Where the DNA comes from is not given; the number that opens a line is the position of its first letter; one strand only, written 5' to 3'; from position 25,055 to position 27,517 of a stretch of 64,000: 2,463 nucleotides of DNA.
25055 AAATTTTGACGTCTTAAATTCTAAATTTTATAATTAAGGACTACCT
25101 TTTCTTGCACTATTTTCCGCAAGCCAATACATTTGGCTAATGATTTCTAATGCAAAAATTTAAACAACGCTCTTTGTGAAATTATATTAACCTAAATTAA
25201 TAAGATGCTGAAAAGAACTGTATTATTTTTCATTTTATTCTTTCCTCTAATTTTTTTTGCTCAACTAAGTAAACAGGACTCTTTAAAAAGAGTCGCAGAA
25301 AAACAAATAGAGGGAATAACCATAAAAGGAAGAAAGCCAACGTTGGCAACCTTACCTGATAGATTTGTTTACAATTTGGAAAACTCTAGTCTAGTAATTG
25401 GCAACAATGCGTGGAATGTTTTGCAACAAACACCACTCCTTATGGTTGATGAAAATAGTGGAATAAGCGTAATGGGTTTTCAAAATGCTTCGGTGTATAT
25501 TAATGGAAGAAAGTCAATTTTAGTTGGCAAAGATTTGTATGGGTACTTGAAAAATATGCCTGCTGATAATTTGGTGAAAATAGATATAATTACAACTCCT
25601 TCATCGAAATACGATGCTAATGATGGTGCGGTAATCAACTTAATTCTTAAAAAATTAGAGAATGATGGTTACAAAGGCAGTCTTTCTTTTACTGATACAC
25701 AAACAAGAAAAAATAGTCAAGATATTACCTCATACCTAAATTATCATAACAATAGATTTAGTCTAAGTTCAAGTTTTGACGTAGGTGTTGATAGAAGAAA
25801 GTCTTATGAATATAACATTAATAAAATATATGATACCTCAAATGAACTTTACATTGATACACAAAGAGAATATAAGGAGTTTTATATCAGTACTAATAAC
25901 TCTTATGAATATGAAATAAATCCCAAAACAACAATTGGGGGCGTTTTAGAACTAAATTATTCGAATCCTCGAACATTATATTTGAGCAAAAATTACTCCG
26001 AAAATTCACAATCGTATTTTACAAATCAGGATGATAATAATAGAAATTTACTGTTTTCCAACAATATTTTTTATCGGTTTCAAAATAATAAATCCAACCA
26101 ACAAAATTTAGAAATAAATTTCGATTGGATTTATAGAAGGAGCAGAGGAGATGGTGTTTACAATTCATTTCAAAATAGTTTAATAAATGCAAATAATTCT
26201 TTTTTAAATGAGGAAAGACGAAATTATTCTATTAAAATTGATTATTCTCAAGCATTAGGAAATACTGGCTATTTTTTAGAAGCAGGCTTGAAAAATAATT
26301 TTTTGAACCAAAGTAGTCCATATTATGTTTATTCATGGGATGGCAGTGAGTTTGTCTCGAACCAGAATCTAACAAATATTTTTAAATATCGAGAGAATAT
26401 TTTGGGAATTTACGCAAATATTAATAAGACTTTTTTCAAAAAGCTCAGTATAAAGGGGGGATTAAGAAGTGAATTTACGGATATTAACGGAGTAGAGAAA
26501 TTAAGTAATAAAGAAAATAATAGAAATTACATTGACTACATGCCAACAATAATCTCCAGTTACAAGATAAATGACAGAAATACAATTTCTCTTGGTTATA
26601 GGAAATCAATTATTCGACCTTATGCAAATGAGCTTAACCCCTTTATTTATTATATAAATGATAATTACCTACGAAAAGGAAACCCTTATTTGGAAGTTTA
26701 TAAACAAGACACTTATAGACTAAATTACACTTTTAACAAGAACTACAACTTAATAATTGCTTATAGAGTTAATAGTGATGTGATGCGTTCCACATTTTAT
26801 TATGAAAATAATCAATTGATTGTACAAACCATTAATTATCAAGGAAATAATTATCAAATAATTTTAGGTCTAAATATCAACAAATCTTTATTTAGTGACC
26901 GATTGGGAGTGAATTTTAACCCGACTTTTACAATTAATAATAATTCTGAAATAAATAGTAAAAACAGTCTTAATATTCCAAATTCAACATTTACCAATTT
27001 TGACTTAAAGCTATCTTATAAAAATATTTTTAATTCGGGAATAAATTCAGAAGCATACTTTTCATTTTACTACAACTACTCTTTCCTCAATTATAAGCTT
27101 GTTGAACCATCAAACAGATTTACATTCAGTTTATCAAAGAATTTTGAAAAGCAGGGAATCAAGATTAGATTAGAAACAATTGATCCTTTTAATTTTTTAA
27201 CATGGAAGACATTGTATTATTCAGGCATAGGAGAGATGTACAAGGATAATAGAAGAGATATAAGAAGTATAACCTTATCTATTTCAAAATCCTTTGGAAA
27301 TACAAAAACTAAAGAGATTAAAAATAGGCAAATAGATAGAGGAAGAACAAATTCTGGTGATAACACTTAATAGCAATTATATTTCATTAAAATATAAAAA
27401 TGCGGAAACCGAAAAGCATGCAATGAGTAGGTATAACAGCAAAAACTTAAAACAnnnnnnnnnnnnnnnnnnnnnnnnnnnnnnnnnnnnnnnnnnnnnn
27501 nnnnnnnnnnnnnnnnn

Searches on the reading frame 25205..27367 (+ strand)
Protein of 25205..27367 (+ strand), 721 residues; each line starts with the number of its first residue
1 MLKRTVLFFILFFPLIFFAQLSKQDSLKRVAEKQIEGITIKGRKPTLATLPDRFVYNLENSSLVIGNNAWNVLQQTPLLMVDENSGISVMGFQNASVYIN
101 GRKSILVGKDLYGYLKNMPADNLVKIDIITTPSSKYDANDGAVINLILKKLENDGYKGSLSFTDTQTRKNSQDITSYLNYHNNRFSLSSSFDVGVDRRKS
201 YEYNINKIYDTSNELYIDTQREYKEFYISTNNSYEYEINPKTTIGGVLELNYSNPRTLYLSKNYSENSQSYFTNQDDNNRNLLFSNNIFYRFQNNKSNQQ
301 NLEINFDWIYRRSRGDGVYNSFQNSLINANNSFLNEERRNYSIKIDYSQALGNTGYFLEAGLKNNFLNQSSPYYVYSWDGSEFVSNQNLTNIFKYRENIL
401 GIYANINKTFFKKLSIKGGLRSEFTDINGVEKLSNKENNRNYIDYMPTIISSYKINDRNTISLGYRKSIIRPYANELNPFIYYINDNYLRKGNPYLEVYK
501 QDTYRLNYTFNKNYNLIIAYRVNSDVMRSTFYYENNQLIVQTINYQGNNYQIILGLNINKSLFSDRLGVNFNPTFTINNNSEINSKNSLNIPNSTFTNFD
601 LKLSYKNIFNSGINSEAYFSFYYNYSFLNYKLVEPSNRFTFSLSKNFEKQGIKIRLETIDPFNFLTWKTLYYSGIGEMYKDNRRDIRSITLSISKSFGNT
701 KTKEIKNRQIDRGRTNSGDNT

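Call 78: search_protein_families(library=pfam, proteins=[window:25205-27367:+], max_evalue=0.0001)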
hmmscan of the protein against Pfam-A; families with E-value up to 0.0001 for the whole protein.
window:25205-27367:+ (721 aa): 1 family
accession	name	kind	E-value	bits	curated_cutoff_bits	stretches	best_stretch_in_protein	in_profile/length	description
PF14905.12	OMP_b-brl_3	-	4e-52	178.1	27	1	296-694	4-407/408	Outer membrane protein beta-barrel family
